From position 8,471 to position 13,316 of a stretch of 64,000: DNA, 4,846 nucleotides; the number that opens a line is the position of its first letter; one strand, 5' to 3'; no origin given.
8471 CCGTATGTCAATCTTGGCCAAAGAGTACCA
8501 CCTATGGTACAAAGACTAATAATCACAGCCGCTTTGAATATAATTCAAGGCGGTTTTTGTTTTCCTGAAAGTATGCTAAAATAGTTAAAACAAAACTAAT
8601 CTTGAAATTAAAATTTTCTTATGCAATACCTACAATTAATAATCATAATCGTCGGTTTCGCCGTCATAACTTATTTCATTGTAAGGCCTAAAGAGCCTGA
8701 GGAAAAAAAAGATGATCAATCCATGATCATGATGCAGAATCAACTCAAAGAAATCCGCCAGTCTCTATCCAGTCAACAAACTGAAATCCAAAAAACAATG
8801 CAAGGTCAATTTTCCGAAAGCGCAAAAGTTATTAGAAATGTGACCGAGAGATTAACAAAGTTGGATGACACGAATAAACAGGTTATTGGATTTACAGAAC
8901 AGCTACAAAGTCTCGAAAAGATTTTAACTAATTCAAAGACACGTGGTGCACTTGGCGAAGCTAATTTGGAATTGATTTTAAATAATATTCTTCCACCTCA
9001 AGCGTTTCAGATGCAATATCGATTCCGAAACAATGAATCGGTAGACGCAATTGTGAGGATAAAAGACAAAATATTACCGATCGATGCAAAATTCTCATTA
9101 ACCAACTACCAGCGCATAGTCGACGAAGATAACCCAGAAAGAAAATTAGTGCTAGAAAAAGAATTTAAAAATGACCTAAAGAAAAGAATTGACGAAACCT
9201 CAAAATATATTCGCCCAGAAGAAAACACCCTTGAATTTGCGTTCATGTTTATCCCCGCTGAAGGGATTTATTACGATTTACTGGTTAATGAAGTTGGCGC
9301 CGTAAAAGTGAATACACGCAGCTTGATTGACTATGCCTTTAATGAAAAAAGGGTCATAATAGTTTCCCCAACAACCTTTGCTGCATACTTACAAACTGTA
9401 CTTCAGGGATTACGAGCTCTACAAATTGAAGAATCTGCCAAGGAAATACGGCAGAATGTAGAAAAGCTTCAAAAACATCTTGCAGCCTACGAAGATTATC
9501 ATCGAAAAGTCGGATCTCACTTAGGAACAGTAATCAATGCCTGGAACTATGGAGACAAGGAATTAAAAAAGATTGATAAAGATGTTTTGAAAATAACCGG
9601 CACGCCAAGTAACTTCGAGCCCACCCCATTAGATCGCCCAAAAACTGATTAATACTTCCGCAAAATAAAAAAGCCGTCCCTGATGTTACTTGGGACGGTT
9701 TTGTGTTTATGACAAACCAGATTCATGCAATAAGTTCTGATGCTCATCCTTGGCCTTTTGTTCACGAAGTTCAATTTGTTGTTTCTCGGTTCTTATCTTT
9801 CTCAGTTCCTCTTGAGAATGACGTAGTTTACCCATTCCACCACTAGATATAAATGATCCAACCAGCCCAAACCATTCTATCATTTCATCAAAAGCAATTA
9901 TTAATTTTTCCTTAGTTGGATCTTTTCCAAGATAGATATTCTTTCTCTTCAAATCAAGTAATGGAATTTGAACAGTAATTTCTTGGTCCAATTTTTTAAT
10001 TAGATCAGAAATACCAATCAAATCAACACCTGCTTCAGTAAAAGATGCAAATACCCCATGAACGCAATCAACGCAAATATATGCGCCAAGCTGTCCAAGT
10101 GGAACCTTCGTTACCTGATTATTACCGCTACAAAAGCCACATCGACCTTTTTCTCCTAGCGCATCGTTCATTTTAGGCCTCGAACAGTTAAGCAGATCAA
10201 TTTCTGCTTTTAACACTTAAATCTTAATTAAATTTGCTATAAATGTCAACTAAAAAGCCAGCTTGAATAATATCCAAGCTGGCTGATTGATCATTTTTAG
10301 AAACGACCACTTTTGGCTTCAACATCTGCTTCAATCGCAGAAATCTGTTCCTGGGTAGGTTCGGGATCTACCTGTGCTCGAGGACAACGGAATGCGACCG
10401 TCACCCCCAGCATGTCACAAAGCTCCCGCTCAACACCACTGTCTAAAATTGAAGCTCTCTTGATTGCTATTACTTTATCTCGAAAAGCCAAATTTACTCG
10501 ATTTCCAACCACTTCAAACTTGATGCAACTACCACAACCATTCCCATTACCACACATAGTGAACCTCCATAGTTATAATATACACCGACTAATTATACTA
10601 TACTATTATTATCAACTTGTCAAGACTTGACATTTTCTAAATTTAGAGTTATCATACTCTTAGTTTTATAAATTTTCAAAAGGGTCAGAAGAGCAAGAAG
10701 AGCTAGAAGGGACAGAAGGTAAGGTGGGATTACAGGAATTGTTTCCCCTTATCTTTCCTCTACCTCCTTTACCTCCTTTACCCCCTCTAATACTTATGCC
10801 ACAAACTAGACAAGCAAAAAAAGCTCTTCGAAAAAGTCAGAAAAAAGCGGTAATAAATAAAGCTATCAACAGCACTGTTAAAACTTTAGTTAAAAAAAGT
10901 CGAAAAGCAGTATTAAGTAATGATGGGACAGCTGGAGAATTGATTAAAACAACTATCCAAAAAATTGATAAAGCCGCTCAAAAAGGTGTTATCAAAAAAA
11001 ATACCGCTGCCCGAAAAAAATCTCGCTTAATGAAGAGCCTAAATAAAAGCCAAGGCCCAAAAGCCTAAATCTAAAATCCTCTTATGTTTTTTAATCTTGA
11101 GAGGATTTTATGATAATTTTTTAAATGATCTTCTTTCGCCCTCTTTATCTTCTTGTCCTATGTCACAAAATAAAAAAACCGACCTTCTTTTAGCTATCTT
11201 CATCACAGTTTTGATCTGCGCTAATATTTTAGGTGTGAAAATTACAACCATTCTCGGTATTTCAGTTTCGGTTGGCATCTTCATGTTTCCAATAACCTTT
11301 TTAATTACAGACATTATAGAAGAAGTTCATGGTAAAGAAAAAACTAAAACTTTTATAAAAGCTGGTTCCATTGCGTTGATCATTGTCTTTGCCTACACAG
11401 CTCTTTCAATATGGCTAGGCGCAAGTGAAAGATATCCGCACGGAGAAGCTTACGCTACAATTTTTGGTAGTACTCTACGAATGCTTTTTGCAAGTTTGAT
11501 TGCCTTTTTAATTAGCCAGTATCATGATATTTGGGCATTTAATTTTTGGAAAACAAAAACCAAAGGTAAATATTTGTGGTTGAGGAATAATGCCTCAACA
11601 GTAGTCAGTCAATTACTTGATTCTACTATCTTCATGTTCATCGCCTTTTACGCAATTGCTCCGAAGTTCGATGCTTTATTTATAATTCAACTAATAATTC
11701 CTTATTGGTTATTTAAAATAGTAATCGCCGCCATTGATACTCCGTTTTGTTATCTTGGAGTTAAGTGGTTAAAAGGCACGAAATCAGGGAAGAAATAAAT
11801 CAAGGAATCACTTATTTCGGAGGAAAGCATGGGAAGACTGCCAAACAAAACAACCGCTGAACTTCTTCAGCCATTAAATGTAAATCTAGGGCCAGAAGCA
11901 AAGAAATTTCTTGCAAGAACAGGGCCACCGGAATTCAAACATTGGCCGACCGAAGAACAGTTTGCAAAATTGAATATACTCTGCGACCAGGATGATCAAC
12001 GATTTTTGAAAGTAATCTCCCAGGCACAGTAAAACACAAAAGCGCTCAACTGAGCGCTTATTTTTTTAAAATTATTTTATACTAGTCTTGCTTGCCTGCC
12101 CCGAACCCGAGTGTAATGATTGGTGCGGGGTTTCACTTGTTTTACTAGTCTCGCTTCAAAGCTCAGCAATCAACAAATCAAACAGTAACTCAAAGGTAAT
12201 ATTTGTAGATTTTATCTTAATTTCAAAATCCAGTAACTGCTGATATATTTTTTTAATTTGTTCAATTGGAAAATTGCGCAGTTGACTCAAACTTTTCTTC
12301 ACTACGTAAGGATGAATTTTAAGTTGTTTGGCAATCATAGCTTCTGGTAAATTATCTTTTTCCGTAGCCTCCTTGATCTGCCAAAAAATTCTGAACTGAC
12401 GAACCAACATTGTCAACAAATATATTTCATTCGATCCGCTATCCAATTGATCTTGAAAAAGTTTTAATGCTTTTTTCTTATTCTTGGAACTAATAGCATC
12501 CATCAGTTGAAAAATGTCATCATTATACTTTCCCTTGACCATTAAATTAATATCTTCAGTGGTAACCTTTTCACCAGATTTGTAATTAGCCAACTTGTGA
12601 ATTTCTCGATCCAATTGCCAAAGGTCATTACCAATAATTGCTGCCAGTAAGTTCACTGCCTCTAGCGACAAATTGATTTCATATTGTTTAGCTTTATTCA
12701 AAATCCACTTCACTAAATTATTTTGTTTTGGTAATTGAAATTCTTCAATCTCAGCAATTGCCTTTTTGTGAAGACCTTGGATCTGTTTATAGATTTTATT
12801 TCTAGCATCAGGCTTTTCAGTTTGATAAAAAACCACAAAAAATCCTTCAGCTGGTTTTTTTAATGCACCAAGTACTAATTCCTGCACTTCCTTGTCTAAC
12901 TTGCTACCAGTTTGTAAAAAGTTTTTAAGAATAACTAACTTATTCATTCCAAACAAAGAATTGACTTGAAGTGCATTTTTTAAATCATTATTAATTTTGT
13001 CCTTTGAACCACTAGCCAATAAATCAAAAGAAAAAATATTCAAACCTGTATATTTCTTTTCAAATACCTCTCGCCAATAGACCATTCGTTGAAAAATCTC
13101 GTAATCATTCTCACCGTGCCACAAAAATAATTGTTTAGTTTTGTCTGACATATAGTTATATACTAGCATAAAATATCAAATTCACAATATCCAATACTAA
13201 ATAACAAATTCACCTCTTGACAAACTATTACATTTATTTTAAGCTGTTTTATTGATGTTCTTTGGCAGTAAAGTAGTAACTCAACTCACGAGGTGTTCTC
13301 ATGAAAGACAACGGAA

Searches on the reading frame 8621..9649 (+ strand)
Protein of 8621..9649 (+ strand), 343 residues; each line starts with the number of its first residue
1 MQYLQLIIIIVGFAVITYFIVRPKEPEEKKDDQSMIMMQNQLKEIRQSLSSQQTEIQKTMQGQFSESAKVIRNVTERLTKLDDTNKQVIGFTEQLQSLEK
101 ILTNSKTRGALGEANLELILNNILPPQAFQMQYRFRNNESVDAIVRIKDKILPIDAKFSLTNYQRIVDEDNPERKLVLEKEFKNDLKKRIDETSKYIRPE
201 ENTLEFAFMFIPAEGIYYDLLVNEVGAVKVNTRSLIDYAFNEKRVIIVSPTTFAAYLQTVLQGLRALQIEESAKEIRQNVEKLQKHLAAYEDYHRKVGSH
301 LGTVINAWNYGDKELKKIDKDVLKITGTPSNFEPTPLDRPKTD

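Call 80: search_protein_families(library=pfam, proteins=[window:8621-9649:+], max_evalue=0.0001)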
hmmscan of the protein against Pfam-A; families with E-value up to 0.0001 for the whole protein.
window:8621-9649:+ (343 aa): 1 family
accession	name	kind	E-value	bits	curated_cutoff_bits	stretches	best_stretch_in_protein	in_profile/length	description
PF02646.22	RmuC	-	9.1e-52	176.4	26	1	41-314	2-269/291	RmuC family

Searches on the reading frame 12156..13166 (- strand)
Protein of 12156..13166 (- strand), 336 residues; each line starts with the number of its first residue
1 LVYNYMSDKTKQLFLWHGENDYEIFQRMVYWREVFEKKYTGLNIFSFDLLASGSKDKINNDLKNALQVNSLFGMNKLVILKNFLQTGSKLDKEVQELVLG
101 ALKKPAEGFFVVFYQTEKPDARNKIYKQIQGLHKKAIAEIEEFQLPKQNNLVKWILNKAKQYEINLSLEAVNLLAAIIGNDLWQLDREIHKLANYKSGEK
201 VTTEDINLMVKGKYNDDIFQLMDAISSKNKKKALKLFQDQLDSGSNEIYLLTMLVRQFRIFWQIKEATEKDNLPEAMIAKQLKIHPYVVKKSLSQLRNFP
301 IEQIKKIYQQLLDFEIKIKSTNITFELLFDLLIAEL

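Call 80: search_protein_families(library=pfam, proteins=[window:12156-13166:-], max_evalue=0.0001)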
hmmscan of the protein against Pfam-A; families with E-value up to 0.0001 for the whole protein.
window:12156-13166:- (336 aa): 1 family
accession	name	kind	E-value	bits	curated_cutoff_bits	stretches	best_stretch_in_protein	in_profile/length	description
PF21694.2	DNA_pol3_delta_C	-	4.9e-32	110.9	27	1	216-335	2-120/121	DNA polymerase III delta subunit, C-terminal domain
